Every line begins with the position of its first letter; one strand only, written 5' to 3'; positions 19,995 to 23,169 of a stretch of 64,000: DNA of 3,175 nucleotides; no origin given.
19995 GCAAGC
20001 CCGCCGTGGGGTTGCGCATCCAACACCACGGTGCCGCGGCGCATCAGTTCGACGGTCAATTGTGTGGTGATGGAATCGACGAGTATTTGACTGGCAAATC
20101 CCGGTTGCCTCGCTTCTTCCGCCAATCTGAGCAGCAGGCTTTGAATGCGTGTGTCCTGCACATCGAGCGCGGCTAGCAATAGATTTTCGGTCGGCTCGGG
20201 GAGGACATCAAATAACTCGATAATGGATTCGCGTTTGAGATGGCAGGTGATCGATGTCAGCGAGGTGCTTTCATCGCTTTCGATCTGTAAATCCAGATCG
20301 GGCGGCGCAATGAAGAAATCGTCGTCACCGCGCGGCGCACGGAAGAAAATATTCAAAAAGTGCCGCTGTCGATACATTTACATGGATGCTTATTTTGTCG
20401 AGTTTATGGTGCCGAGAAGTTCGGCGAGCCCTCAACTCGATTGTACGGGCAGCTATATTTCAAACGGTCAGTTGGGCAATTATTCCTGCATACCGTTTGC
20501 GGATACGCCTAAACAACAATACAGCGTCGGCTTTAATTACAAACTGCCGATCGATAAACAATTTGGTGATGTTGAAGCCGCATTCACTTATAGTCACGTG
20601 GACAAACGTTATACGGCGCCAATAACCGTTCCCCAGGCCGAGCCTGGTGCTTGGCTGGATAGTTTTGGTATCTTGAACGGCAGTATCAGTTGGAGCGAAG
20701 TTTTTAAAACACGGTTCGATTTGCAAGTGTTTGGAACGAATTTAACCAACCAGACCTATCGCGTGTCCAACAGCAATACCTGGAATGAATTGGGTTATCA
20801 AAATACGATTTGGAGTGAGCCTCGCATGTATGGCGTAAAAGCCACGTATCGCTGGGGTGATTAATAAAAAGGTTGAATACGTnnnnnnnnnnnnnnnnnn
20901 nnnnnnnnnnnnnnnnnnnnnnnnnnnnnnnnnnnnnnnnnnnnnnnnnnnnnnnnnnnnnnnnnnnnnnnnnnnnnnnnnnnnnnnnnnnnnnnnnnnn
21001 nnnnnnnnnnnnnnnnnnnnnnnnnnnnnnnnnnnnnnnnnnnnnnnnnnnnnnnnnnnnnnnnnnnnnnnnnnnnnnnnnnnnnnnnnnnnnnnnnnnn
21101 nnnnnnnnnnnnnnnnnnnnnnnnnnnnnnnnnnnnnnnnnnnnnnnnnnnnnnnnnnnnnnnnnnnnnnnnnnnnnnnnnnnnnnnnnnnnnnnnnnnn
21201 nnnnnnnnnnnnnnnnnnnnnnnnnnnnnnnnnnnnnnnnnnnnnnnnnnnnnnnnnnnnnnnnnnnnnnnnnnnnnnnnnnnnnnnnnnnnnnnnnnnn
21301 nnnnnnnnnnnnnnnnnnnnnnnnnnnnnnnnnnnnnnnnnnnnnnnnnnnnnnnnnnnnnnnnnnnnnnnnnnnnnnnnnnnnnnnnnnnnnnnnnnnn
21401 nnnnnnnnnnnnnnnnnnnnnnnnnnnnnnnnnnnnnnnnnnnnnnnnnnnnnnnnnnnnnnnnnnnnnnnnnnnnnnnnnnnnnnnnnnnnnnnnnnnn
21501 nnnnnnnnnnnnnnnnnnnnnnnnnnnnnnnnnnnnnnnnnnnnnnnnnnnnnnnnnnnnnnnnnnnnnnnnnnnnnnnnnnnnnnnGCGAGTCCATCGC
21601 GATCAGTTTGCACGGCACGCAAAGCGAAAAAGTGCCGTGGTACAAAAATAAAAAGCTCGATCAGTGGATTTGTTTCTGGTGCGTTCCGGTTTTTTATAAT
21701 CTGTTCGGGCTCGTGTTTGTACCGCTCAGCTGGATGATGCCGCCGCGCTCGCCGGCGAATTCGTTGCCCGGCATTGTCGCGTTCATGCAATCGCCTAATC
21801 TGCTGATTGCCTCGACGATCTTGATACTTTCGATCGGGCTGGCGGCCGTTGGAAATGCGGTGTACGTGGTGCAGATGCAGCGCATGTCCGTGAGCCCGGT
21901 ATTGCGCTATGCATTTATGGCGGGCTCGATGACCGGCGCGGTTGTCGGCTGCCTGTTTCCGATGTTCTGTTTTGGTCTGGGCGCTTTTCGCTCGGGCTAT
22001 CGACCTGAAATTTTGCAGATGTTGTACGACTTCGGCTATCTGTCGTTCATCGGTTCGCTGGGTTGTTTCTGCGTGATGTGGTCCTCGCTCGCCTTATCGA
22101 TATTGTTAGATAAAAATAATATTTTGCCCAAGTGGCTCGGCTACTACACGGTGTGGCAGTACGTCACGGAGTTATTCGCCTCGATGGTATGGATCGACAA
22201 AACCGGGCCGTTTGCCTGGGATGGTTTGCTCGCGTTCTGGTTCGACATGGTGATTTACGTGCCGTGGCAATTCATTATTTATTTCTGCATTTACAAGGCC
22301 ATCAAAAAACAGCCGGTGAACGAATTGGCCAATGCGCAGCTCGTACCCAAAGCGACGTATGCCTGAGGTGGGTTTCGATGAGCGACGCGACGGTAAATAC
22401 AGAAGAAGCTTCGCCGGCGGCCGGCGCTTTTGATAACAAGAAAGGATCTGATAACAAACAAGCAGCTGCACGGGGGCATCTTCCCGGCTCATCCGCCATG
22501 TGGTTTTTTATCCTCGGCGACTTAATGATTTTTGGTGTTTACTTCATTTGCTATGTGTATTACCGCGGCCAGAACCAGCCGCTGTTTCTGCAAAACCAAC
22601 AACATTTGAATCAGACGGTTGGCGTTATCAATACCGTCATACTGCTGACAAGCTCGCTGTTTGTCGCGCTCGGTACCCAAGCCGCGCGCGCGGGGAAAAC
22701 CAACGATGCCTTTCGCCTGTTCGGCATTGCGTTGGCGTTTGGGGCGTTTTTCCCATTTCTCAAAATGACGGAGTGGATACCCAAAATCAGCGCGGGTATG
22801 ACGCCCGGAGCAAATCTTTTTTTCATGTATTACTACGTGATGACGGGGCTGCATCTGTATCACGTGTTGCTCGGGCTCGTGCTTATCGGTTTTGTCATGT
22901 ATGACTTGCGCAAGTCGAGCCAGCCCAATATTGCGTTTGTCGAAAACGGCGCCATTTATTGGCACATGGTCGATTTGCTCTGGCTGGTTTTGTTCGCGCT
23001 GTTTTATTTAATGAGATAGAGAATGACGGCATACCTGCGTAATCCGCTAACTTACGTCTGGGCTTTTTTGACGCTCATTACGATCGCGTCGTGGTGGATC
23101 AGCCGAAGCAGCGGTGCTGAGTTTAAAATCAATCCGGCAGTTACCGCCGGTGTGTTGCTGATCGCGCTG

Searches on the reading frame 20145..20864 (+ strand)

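Call 23: search_protein_families(library=pfam, max_evalue=0.00001, proteins=[window:20145-20864:+])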
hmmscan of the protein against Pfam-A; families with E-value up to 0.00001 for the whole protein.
window:20145-20864:+ (239 aa): 0 families

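Call 25: search_protein_families(library=ncbifam, max_evalue=0.00001, proteins=[window:20145-20864:+])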
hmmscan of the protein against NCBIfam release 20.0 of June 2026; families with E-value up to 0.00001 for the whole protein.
window:20145-20864:+ (239 aa): 0 families

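Call 91: search_protein_families(library=pfam, max_evalue=0.01, proteins=[window:20145-20864:+])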
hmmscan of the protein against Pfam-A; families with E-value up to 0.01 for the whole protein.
window:20145-20864:+ (239 aa): 1 family
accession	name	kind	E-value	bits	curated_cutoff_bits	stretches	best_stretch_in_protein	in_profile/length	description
PF00593.30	TonB_dep_Rec_b-barrel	-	0.0022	18.4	27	1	111-200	356-436/436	TonB dependent receptor-like, beta-barrel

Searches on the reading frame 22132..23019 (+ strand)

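Call 23: search_protein_families(library=pfam, max_evalue=0.00001, proteins=[window:22132-23019:+])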
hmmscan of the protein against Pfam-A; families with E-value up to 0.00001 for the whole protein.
window:22132-23019:+ (295 aa): 1 family
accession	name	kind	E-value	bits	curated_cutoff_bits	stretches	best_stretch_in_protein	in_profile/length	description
PF00510.24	COX3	-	5.5e-12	46.5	23.8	1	162-293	125-255/258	Cytochrome c oxidase subunit III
